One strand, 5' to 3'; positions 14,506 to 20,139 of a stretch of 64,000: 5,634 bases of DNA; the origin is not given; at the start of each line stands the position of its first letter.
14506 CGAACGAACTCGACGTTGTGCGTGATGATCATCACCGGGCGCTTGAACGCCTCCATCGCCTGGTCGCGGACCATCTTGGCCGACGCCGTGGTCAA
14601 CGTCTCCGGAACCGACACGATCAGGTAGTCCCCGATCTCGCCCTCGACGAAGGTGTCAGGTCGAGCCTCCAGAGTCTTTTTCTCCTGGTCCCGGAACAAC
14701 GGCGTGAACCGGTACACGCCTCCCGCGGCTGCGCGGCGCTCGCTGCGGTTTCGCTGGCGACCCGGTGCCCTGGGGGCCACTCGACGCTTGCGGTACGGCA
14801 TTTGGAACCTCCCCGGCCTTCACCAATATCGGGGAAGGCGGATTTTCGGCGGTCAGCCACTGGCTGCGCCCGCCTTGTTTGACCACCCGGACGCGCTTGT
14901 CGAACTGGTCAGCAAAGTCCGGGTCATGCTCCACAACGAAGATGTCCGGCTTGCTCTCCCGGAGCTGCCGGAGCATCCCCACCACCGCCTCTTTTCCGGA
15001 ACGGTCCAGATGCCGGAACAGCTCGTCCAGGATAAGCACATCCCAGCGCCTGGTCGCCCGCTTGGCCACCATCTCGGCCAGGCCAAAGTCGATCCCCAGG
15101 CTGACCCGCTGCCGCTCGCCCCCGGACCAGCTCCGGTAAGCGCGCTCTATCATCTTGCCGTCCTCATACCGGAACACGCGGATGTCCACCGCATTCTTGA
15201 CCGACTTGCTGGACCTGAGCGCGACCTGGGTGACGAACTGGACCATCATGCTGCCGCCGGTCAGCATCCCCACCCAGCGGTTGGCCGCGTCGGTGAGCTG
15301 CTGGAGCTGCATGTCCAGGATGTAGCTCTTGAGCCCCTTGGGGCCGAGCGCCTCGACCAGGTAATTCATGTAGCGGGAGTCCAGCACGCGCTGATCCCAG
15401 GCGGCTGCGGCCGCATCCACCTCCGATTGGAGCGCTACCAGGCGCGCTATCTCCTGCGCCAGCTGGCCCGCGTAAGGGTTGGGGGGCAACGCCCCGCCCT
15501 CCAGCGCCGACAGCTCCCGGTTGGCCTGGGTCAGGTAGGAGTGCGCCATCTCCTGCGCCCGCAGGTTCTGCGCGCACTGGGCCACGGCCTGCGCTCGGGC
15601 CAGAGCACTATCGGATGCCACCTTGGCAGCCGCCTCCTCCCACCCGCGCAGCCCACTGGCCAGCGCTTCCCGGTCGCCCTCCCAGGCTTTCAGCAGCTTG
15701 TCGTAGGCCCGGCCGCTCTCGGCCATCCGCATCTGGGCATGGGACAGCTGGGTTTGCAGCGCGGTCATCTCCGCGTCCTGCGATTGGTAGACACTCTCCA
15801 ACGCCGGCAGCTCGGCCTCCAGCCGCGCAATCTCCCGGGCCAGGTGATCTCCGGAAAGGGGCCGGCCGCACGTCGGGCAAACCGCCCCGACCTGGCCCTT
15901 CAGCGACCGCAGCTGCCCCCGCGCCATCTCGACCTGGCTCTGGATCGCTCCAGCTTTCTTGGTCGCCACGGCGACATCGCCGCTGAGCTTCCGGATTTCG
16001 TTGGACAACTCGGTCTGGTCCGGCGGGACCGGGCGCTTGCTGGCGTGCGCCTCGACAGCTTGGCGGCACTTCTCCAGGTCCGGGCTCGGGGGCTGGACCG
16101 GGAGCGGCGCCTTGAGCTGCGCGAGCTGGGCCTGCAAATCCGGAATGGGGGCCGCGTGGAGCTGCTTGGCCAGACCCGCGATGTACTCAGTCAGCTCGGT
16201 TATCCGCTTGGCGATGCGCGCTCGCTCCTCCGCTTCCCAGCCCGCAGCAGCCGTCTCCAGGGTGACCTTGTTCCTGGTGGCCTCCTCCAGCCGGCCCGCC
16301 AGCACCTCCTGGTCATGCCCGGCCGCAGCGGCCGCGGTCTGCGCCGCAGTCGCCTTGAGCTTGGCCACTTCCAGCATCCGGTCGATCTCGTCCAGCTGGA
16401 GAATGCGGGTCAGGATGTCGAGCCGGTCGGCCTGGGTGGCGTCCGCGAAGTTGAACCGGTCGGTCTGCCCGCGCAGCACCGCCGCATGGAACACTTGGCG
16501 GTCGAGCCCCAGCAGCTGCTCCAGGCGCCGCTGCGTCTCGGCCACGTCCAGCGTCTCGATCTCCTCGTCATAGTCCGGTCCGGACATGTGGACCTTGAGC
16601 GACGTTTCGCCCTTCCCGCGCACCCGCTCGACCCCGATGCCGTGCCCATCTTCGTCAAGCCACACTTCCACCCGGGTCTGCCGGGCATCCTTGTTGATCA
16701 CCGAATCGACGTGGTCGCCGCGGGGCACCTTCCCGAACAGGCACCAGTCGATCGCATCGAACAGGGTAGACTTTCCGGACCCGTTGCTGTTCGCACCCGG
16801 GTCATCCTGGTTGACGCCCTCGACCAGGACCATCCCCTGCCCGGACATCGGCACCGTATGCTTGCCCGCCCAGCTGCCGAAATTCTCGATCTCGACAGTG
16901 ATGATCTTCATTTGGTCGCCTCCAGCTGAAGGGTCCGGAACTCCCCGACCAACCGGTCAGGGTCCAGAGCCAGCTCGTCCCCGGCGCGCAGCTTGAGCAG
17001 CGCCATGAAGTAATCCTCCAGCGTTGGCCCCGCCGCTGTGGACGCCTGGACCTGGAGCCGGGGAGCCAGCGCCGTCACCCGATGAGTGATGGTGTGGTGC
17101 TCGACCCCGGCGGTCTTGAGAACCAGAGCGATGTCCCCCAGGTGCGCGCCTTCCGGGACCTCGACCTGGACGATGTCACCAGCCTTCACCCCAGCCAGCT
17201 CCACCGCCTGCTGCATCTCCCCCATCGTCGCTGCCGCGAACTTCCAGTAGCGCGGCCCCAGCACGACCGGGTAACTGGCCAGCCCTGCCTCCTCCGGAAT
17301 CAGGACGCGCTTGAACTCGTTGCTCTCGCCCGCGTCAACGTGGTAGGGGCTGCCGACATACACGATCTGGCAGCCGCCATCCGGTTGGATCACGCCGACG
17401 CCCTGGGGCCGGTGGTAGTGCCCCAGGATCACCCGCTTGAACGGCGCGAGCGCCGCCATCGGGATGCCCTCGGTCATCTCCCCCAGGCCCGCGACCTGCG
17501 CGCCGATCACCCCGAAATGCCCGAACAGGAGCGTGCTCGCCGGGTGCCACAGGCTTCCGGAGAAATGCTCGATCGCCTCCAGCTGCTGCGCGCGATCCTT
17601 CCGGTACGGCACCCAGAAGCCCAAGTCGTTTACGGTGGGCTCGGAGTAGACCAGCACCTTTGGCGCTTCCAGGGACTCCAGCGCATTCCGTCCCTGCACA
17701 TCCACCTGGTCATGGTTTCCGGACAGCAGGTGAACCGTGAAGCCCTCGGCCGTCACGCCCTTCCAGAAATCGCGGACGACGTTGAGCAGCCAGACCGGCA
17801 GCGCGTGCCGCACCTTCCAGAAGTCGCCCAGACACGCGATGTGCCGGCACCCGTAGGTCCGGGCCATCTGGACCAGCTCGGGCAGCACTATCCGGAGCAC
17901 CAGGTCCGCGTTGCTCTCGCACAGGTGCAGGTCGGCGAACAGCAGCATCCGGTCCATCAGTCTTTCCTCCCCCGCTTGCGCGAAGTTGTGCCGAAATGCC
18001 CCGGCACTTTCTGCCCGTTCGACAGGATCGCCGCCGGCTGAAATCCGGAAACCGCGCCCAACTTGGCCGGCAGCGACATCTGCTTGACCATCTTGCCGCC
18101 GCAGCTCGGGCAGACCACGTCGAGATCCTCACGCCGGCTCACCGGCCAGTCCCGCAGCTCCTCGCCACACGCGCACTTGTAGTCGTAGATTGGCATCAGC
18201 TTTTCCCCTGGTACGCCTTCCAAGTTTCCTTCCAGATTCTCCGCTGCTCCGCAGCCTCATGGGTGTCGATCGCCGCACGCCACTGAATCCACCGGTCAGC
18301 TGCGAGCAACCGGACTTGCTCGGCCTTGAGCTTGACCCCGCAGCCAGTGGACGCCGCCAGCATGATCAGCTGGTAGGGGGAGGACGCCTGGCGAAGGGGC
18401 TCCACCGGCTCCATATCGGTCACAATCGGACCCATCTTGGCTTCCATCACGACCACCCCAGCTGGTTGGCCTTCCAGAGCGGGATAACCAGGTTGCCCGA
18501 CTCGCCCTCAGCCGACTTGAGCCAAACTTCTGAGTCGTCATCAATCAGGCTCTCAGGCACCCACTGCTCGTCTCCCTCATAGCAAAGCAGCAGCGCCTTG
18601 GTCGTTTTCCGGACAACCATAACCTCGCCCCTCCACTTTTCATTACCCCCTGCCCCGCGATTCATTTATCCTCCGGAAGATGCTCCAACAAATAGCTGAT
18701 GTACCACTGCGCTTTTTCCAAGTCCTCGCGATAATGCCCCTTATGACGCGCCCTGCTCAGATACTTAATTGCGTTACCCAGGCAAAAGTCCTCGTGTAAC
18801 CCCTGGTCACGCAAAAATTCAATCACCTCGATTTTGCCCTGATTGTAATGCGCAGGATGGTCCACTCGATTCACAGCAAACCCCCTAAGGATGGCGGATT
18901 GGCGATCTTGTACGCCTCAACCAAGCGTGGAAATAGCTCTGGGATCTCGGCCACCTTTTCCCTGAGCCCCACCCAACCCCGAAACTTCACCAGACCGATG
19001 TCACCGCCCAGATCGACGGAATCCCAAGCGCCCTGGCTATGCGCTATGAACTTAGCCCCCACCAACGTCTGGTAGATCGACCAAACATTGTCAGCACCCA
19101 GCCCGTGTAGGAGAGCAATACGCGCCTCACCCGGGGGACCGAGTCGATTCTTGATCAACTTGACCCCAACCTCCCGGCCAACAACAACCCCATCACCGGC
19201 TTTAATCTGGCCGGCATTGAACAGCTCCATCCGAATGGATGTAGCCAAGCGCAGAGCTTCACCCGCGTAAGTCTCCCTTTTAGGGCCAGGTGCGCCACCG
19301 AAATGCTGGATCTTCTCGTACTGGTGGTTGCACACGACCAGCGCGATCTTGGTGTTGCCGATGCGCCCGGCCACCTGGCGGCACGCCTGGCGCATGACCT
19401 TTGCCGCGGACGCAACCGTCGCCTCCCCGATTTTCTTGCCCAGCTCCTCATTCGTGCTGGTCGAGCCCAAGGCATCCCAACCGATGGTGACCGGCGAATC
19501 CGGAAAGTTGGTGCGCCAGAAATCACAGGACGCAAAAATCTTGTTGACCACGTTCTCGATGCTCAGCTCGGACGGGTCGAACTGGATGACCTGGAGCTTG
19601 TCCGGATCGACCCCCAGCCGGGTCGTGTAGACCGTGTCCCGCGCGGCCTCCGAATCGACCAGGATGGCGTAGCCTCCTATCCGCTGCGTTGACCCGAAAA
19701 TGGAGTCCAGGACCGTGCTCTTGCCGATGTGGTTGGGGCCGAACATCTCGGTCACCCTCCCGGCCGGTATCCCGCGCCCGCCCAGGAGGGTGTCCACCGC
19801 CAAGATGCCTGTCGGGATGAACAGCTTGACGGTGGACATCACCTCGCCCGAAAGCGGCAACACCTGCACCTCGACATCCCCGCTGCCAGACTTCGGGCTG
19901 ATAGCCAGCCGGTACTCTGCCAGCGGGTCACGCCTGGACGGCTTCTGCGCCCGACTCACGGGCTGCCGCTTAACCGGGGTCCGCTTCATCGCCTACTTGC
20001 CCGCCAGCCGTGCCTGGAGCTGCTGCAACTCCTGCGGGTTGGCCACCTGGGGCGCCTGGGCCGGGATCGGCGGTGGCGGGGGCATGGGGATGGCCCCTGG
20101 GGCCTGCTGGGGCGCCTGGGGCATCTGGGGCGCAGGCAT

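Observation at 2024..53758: Family of near-identical promoters with the palindromic operator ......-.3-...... embedded in the spacer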

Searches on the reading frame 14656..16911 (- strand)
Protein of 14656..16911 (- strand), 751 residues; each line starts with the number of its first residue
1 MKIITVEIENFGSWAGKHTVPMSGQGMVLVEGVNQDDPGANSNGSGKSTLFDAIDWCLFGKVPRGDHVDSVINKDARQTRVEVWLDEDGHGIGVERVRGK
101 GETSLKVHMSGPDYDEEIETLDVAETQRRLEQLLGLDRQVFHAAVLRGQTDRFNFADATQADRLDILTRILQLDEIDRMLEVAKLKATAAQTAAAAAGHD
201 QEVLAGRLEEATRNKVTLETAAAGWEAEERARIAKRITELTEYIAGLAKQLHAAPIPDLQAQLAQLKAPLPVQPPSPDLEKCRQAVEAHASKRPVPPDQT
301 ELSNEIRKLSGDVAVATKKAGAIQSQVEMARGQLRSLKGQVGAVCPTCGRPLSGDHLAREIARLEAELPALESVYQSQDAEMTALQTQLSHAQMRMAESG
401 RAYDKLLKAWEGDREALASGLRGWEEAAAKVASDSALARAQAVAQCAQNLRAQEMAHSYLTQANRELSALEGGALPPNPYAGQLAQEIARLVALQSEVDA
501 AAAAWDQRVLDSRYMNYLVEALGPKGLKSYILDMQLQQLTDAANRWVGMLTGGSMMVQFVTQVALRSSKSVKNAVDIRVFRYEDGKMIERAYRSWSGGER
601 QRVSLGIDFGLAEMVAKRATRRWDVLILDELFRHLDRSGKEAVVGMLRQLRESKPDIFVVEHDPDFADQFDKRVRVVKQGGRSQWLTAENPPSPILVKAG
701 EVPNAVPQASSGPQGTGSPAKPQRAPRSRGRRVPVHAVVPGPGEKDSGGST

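Call 9: search_protein_families(library=pfam, proteins=[window:14656-16911:-], max_evalue=0.01)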
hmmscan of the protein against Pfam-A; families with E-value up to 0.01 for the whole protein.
window:14656-16911:- (751 aa): 10 families
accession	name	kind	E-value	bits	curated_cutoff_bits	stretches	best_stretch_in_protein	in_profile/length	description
PF13476.12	AAA_23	-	7.8e-16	59.7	27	1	6-250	2-199/201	AAA domain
PF02463.25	SMC_N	-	2.6e-12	47.1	40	1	3-680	2-216/220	RecF/RecN/SMC N terminal domain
PF08614.16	ATG16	-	0.0001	23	33.7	1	261-410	32-188/200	Autophagy protein 16 (ATG16)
PF13514.12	AAA_27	-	0.0001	22.4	22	1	1-139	1-128/206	AAA domain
PF13555.12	AAA_29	-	0.00012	22.2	27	1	6-60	4-48/61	P-loop containing region of AAA domain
PF13304.12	AAA_21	-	0.00036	21.1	27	0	43-86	8-53/304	AAA domain, putative AbiEii toxin, Type IV TA system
PF04423.19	Rad50_zn_hook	-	0.00072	19.8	24.3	1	342-362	19-38/52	Rad50 zinc hook motif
PF13558.12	SbcC_Walker_B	-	0.00076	20.1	27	1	578-648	15-89/90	SbcC/RAD50-like, Walker B motif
PF00005.33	ABC_tran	-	0.0027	18.7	25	0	42-54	19-31/137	ABC transporter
PF11221.13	Med21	-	0.0095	16.7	37.3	0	358-411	83-136/144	Subunit 21 of Mediator complex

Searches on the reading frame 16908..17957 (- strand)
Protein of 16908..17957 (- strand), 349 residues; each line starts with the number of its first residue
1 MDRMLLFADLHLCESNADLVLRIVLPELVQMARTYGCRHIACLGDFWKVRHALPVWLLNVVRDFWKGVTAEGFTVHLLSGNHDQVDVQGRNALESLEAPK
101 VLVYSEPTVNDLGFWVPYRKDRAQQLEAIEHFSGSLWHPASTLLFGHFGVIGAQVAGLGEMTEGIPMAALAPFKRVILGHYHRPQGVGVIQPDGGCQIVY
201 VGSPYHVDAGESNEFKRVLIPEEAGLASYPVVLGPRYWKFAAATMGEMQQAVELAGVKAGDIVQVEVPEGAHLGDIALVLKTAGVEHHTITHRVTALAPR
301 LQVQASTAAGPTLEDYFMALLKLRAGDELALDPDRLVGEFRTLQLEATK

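Call 9: search_protein_families(library=pfam, proteins=[window:16908-17957:-], max_evalue=0.01)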
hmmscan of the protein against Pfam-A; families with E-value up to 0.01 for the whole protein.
window:16908-17957:- (349 aa): 2 families
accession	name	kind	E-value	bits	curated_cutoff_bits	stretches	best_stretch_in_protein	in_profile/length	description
PF12850.12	Metallophos_2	-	0.0007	20.1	27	0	4-210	3-141/154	Calcineurin-like phosphoesterase superfamily domain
PF00149.33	Metallophos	-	0.0095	16.8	21.5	0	4-109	3-102/191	Calcineurin-like phosphoesterase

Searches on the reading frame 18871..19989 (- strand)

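Call 9: search_protein_families(library=pfam, proteins=[window:18871-19989:-], max_evalue=0.01)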
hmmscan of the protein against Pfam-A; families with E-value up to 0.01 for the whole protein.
window:18871-19989:- (372 aa): 3 families
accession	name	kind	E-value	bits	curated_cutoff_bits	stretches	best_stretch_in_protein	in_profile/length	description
PF00154.27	RecA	-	3.7e-35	122.1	27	1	45-298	21-260/262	recA bacterial DNA recombination protein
PF00005.33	ABC_tran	-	0.0018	19.3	25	1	74-118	8-51/137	ABC transporter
PF08423.17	Rad51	-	0.0082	15.9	22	0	57-97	7-46/244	Rad51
